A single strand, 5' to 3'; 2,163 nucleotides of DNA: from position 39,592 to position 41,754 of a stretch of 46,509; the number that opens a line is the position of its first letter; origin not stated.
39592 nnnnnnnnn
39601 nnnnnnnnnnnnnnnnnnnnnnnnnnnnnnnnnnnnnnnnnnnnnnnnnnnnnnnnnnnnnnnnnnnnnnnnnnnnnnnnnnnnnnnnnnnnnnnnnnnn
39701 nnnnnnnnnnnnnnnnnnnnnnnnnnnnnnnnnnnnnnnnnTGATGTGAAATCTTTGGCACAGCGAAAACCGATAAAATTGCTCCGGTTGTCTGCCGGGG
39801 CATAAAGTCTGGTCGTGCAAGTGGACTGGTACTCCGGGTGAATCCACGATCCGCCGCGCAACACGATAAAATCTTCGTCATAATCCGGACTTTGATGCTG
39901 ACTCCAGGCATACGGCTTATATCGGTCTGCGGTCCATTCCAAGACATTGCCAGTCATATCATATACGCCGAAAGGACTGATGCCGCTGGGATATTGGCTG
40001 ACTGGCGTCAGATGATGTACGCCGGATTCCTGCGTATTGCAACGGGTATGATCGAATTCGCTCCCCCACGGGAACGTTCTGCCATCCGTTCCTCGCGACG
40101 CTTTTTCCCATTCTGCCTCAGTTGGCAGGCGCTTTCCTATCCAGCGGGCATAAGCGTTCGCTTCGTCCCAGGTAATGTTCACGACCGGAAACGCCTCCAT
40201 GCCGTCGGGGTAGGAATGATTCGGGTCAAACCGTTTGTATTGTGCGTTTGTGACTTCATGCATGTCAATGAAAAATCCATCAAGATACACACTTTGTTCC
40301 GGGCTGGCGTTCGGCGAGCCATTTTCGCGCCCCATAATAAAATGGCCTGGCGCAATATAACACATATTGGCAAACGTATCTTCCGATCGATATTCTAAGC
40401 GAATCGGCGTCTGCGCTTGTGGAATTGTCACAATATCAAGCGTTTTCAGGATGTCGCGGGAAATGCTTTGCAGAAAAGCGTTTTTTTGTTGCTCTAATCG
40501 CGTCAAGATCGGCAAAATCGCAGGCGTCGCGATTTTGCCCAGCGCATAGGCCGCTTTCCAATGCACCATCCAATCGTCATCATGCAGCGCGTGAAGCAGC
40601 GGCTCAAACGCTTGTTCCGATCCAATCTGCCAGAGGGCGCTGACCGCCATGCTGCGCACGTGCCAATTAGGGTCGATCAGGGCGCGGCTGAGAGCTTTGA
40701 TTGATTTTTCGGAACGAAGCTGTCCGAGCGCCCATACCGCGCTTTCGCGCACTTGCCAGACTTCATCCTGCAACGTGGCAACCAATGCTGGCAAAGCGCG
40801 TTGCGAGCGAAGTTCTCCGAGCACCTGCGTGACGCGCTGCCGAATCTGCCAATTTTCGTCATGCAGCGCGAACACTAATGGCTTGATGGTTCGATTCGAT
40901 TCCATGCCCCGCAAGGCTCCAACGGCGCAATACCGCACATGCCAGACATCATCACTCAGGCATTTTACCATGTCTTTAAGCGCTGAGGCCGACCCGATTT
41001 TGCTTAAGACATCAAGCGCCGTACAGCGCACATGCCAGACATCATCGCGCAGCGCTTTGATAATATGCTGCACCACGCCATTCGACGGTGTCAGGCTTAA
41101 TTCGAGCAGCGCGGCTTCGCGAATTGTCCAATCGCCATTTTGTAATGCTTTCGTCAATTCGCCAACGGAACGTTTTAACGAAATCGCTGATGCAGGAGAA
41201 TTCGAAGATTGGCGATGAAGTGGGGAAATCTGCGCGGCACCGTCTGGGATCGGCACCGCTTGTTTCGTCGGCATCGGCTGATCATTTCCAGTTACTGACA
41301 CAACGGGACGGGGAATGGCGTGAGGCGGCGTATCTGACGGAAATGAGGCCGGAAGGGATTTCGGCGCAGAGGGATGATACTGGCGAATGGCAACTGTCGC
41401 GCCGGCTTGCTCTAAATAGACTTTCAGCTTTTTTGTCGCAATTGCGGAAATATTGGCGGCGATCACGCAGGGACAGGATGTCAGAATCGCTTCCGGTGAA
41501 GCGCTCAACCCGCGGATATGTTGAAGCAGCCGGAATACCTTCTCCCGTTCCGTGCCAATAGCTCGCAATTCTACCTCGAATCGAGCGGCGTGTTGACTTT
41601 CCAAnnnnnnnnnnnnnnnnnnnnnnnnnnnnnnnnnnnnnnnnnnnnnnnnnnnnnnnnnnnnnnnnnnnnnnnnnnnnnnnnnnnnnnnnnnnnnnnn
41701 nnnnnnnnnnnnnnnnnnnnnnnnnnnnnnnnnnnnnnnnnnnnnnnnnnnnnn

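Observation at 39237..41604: L7/L12-CTD-like + HEAT-repeat + non-catalytic FGE-sulfatase-like protein in an operon with a small lipoprotein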

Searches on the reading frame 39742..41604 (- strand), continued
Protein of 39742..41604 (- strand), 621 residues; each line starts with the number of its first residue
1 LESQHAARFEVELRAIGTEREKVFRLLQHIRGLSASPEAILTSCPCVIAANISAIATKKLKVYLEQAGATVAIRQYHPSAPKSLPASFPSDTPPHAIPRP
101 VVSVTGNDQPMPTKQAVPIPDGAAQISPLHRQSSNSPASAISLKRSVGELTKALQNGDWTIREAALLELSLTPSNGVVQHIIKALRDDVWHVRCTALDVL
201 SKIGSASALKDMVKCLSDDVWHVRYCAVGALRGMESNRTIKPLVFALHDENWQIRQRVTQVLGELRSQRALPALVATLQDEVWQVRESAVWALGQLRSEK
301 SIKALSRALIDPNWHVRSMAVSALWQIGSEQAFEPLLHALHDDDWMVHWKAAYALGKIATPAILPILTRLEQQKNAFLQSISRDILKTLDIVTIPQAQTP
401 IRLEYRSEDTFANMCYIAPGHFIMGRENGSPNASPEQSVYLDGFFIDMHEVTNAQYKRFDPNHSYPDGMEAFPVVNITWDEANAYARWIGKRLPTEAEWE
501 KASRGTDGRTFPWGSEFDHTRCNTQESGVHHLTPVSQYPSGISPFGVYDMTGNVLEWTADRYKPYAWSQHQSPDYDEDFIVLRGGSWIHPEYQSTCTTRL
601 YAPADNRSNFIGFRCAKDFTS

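Call 27: find_related_loci(query=A1, collection=genome_contigs, flank=6000)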
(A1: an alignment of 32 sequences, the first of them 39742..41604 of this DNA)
Query A1 (621 aa) in genome_contigs; peptide patterns used: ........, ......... (x = any residue, [..] = any of these).
600 stretches matched a pattern (row limit reached: there are more); 600 encode a relative of the query (tblastn E <= 1e-3); the best 80 are kept; 80 distinct loci.
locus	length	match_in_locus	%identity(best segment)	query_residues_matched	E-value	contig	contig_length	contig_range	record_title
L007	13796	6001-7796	42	374-618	4e-56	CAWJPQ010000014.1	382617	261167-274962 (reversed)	MAG: uncultured Gammaproteobacteria bacterium isolate MFD02923.bin.2.11 genome assembly, contig: contig_8228, whole geno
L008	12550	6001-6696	42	390-621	7e-56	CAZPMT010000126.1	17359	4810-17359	MAG TPA_asm: uncultured Nitrospiraceae bacterium isolate SRP302447_co3_797 genome assembly, contig: NODE_9068_length_173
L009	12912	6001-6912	40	341-617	1e-54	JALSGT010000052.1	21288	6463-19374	MAG: Chromatiales bacterium isolate 354-166_maxbin2_scaf2bin.125_VB 354-166_scaffold_2374_c1, whole genome shotgun seque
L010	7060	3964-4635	45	411-618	2e-51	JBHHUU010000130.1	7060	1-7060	MAG: Nitrospirota bacterium isolate S.5.sp1_bin.40 NODE_4172_length_7060_cov_7.341756, whole genome shotgun sequence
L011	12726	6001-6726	42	410-616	8e-51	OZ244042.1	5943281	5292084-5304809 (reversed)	MAG: Candidatus Poribacteria bacterium isolate 82c2f847-b3a6-4516-8f18-366283cf6473 genome assembly, chromosome: 1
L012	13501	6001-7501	42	385-618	2e-50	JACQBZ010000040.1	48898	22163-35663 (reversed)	MAG: Nitrospirae bacterium isolate NC_groundwater_955_Pr1_S-0.2um_56_113 Montesol18-Sp2_coassembly_scaffold_315749, whol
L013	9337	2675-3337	43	414-618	5e-50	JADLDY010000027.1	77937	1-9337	MAG: Deltaproteobacteria bacterium isolate SJ296 c_000000474896, whole genome shotgun sequence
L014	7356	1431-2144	39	385-620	7e-50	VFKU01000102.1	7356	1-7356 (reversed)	MAG: Rhodothermaeota bacterium isolate Bin_8_9 c_000002110929, whole genome shotgun sequence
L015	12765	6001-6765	41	370-618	1e-49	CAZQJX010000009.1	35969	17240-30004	MAG TPA_asm: uncultured bacterium isolate binchicken_co6_402 genome assembly, contig: NODE_816_length_35969_cov_7.746951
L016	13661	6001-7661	42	409-618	3e-48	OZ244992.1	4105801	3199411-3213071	MAG: Nitrospirales bacterium isolate 1935713a-f4d8-487d-9b37-0ace22a13f9c genome assembly, chromosome: 1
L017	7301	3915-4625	42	413-618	5e-48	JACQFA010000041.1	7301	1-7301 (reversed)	MAG: Nitrospirae bacterium isolate NC_groundwater_1035_Pr1_S-0.65um_57_15 Montesol18_Sp65_coassembly_scaffold_631688, wh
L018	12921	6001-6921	35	367-618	2e-47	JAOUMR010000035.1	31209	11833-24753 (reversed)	MAG: Nitrospira sp. isolate 8_1_July_SF_Bin45 8_1_July_SF_Bin45_scaffold_383_c1, whole genome shotgun sequence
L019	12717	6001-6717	40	407-619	4e-47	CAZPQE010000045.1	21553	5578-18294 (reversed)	MAG TPA_asm: uncultured Clostridia bacterium isolate binchicken_co107_429 genome assembly, contig: NODE_6076_length_2155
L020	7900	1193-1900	41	413-617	3e-46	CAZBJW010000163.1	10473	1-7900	MAG TPA_asm: uncultured Anaerolineales bacterium isolate binchicken_co294_156 genome assembly, contig: NODE_5853_length_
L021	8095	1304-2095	38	413-618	1e-46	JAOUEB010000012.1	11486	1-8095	MAG: Nitrospira sp. isolate 4_1_Jan_SF_Bin51 4_1_Jan_SF_Bin51_scaffold_2258_c1, whole genome shotgun sequence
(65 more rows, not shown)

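Call 65: list_cluster_members(proteins=[P0001, P0141, P0208, P0213, P0139, P0129, P0130, P0152])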
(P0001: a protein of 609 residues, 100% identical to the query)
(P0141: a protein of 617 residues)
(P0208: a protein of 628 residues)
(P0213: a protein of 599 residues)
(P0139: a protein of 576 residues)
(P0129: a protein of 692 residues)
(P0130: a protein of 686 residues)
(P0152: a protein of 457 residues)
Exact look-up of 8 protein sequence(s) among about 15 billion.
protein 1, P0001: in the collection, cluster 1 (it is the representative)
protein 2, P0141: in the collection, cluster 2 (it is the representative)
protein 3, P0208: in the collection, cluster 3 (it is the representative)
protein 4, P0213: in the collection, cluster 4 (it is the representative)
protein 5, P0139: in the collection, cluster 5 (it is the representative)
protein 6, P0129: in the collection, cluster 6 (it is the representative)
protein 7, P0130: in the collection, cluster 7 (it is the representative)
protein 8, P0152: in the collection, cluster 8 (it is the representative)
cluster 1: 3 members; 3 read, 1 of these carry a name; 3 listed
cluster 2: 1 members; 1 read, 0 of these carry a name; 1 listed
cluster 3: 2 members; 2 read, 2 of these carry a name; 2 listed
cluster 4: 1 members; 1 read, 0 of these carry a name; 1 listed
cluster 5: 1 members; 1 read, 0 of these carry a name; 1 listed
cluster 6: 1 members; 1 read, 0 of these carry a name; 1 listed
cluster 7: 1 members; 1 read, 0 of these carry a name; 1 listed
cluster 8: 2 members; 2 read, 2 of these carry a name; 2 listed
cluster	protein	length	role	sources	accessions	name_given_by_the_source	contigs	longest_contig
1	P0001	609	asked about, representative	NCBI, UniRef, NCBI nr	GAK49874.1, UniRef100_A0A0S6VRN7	hypothetical protein U14_01098 [Candidatus Moduliflexus flocculans] | Sulfatase-modifying factor enzyme-like domain-containing protein n=1 Tax=Candidatus ...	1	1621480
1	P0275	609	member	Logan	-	-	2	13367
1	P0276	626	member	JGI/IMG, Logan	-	-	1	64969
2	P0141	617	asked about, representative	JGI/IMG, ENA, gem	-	-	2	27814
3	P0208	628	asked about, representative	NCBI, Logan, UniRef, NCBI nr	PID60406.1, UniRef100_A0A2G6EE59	hypothetical protein CSB45_00335 [candidate division KSB3 bacterium] | Sulfatase-modifying factor enzyme-like domain-containing protein n=1 Tax=candidate ... | MAG: hypothetical protein CSB45_00335 [candidate division KSB3 bacterium]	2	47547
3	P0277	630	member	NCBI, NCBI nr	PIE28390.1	hypothetical protein CSA57_14185 [candidate division KSB3 bacterium] | MAG: hypothetical protein CSA57_14185 [candidate division KSB3 bacterium]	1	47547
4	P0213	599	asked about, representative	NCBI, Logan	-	-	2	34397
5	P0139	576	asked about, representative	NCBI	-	-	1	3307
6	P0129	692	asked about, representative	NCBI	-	-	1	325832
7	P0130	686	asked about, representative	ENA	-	-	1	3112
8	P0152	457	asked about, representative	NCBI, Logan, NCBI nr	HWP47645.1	MAG TPA: ribosomal protein L7/L12 [Candidatus Limnocylindrales bacterium] | ribosomal protein L7/L12 [Candidatus Limnocylindrales bacterium]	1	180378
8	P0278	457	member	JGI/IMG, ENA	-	ribosomal protein L7/L12/archaellum component FlaC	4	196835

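Call 81: search_protein_families(library=padloc, proteins=[window:39742-41604:-], max_evalue=0.01)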
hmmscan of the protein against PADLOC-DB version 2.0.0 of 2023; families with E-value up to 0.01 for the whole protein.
window:39742-41604:- (621 aa): 3 families
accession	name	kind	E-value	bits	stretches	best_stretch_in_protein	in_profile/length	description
PDLC02919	HEAT-ARM_XIII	-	3.9e-17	59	1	149-387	765-996/1972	-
PDLC02973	WGR_XIII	-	2.5e-09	34.2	1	251-339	108-199/973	-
PDLC01150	HEAT_CxxC_PDDEXK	-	0.00073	16.9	0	253-330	8-88/288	HEAT_CxxC_PD-DEXK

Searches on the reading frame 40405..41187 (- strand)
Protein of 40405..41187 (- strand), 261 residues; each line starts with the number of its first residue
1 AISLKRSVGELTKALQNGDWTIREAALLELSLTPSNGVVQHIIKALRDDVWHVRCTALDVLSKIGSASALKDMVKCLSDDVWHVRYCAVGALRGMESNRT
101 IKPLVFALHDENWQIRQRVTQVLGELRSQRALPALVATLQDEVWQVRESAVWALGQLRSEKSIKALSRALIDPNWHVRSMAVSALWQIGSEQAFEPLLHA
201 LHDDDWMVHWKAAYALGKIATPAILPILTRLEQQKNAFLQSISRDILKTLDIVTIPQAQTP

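Call 33: find_related_loci(query=A4, collection=metagenome_contigs, flank=7000)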
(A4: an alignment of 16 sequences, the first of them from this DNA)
Query A4 (261 aa) in metagenome_contigs; peptide patterns used: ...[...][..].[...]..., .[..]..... (x = any residue, [..] = any of these).
158 stretches matched a pattern; 20 encode a relative of the query (tblastn E <= 1e-3); 20 distinct loci.
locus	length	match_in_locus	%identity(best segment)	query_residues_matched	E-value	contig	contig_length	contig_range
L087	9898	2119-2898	63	1-253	3e-109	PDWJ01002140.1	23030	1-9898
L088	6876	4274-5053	62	1-253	8e-109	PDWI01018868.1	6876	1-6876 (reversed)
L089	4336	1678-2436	60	1-253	4e-100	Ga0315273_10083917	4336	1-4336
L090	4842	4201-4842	65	1-219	3e-94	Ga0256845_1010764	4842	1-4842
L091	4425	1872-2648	55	1-259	2e-91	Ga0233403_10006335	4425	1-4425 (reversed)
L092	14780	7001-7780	53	1-260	3e-83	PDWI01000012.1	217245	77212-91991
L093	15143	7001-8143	33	2-240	6e-33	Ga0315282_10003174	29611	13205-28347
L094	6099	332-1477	33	1-236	4e-31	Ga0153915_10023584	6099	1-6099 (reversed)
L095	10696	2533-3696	33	2-256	8e-31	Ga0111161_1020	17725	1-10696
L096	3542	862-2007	32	1-236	2e-30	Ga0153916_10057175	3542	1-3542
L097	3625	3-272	56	44-257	1e-27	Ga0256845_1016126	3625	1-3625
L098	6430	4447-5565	32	2-238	6e-27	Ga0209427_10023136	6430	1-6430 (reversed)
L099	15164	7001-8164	33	2-256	8e-31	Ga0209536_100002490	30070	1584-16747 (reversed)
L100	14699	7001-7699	27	13-207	2e-14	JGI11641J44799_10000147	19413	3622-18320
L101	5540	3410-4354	29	11-237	4e-14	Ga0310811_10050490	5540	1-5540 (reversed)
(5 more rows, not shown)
